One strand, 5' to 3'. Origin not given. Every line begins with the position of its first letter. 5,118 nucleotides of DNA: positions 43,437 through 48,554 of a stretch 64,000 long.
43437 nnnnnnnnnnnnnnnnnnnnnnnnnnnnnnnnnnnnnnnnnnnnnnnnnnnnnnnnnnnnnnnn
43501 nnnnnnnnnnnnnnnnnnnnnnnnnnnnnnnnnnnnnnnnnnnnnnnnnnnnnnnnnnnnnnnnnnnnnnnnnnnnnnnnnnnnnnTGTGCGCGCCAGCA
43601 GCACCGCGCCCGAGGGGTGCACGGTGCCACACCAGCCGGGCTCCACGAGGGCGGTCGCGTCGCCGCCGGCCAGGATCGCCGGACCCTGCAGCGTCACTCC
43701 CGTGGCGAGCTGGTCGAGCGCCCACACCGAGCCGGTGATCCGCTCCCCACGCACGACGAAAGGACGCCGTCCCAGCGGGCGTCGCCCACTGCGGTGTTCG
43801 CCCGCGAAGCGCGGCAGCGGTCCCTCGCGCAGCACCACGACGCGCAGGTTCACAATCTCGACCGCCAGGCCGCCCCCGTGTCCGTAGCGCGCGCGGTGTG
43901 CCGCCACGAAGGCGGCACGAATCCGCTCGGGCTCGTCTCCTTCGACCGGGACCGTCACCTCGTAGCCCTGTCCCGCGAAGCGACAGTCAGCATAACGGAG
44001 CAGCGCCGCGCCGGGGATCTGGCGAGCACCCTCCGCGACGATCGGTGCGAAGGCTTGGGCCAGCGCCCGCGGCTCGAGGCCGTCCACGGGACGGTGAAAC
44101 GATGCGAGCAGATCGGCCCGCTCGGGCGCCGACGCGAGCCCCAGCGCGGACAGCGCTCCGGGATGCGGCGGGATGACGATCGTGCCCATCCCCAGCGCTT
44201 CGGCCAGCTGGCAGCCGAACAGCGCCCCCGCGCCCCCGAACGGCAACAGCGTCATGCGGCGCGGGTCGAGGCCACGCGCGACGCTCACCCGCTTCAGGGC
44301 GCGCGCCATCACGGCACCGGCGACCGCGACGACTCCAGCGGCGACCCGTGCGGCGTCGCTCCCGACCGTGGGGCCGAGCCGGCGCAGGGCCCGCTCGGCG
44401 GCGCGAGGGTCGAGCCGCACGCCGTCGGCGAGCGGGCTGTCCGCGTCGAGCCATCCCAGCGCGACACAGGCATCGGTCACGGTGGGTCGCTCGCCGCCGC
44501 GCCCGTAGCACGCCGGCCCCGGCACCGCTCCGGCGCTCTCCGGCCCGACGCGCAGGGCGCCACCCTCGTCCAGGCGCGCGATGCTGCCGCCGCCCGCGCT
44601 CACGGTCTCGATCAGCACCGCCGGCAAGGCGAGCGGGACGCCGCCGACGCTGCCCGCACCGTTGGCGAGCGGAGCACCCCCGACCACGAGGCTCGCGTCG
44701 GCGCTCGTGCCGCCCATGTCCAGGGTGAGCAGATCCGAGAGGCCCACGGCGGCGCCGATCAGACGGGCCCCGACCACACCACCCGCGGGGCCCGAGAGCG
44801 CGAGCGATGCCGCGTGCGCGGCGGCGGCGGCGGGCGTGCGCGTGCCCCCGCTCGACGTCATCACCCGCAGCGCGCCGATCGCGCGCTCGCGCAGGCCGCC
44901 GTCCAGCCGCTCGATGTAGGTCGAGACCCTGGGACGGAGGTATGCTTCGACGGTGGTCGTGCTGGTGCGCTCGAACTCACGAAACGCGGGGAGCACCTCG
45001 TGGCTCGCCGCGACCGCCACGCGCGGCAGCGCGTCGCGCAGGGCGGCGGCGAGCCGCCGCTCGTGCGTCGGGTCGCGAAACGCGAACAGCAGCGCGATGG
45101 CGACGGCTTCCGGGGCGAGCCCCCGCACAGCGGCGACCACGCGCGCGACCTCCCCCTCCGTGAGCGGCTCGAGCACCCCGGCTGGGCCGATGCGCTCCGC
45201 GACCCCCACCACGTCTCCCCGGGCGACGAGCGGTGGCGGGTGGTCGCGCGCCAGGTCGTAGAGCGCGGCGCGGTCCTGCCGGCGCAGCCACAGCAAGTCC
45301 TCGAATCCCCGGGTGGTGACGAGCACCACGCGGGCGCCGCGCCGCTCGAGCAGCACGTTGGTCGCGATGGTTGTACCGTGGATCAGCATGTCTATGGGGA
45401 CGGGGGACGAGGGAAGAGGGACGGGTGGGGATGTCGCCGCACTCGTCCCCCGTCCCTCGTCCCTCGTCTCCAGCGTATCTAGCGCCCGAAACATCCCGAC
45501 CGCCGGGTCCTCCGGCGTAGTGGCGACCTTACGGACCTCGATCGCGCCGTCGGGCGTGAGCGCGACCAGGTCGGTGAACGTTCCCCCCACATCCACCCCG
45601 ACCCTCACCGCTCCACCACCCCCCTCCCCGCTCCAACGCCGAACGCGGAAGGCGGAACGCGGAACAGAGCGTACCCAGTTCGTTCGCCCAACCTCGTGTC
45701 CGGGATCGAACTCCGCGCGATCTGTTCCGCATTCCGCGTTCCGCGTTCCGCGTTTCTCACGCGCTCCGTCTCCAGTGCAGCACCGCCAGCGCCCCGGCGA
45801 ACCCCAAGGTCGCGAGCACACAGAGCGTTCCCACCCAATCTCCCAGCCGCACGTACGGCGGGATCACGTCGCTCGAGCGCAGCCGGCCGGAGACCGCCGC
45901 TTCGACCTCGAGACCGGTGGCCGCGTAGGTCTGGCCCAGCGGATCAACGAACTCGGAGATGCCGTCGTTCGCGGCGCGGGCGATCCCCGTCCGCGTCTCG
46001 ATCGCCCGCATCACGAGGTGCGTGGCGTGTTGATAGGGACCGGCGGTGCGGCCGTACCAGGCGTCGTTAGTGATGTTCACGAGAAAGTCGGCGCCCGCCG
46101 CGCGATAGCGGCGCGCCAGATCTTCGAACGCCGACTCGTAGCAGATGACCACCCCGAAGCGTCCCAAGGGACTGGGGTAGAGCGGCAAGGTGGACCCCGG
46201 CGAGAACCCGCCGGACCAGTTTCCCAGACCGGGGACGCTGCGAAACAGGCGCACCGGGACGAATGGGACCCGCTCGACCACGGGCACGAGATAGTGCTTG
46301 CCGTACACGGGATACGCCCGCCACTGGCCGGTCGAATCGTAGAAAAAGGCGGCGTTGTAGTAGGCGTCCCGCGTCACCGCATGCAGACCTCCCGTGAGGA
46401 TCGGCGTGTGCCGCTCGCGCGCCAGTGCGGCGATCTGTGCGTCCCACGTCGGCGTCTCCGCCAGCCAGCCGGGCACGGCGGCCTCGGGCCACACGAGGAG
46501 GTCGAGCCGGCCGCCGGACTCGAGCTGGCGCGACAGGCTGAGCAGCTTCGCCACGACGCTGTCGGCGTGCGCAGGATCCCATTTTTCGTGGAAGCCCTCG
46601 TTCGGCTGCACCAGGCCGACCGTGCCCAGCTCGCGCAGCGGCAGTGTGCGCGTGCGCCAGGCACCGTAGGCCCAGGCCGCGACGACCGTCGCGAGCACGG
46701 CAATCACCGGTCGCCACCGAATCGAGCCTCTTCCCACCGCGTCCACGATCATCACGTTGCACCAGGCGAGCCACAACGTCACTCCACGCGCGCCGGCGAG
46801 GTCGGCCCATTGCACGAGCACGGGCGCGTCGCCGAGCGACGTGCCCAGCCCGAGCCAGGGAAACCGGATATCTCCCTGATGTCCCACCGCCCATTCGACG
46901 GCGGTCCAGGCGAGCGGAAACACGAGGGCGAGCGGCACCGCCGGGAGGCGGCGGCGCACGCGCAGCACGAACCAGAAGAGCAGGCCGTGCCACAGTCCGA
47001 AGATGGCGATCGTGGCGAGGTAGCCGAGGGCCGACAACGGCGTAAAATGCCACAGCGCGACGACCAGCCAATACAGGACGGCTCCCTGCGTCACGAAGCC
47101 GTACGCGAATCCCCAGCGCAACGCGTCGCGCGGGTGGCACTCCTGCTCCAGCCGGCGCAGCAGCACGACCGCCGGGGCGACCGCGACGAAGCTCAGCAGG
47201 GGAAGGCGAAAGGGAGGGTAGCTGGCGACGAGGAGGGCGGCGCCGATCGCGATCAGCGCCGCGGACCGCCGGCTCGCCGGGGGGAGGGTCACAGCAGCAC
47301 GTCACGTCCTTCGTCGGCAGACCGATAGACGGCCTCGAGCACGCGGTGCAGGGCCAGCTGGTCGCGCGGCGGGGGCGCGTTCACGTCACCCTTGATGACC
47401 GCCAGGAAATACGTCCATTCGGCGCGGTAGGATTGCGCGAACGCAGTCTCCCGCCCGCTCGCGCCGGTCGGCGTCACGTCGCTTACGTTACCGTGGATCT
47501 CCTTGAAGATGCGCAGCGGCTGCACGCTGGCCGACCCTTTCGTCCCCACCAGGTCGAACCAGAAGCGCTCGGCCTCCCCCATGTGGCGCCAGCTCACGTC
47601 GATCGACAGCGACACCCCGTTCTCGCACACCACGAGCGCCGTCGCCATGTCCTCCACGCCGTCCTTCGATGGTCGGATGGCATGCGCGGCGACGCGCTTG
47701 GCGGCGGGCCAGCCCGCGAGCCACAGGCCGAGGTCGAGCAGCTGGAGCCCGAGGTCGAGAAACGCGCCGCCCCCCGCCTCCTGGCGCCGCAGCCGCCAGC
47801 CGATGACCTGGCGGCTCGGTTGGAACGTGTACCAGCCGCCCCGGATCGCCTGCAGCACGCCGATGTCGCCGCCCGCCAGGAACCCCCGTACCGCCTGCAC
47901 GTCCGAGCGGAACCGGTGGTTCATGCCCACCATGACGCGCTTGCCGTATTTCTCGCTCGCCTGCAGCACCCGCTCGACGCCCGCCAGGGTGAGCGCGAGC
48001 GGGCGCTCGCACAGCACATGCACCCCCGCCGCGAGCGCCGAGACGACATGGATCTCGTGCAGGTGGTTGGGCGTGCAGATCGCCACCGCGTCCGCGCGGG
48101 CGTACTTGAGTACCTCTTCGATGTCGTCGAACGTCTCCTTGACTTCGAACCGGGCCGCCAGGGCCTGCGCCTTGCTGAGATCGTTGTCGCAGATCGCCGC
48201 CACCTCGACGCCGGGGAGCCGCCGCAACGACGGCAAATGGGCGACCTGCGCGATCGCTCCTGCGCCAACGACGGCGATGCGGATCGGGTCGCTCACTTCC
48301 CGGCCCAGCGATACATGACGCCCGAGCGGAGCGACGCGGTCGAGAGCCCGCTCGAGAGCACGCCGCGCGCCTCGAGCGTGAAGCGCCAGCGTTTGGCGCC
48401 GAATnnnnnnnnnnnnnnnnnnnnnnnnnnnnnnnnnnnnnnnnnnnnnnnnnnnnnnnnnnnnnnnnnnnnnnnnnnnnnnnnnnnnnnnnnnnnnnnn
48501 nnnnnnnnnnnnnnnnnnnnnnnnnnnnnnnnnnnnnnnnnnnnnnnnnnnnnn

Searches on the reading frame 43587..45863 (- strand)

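Call 43: search_protein_families(library=pfam, max_evalue=0.0001, proteins=[window:43587-45863:-])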
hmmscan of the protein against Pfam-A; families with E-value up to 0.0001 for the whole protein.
window:43587-45863:- (759 aa): 3 families
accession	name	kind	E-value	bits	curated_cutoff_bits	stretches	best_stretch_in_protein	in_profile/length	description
PF01968.24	Hydantoinase_A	-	1.8e-79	267.4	22.9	1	299-580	1-286/291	Hydantoinase/oxoprolinase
PF05378.19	Hydant_A_N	-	1.1e-41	142.9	25.2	1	87-277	1-174/176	Hydantoinase/oxoprolinase N-terminal region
PF19278.4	Hydant_A_C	-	7.6e-05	22.6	21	0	665-743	96-177/193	Hydantoinase/oxoprolinase C-terminal domain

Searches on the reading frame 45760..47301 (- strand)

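Call 43: search_protein_families(library=pfam, max_evalue=0.0001, proteins=[window:45760-47301:-])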
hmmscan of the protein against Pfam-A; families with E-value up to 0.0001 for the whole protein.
window:45760-47301:- (514 aa): 2 families
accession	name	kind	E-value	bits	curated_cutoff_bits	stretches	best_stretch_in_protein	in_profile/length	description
PF00795.27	CN_hydrolase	-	1.8e-28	100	23.2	1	228-467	2-239/256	Carbon-nitrogen hydrolase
PF20154.4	LNT_N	-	6.5e-27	95.1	27.1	1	21-184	2-159/159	Apolipoprotein N-acyltransferase N-terminal domain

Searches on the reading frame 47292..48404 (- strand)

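Call 43: search_protein_families(library=pfam, max_evalue=0.0001, proteins=[window:47292-48404:-])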
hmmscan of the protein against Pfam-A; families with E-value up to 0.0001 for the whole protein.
window:47292-48404:- (371 aa): 4 families
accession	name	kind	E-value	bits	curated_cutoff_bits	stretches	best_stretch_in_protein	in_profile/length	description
PF01408.29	GFO_IDH_MocA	-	1.4e-30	106.8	24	1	41-160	1-119/120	Oxidoreductase family, NAD-binding Rossmann fold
PF22725.1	GFO_IDH_MocA_C3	-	1e-19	71.2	27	1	169-292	1-123/124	GFO/IDH/MocA C-terminal domain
PF02894.22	GFO_IDH_MocA_C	-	2.7e-13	50.7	22.9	1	176-369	4-216/218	Oxidoreductase family, C-terminal alpha/beta domain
PF03447.22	NAD_binding_3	-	7.1e-07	30.4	24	1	48-159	2-115/116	Homoserine dehydrogenase, NAD binding domain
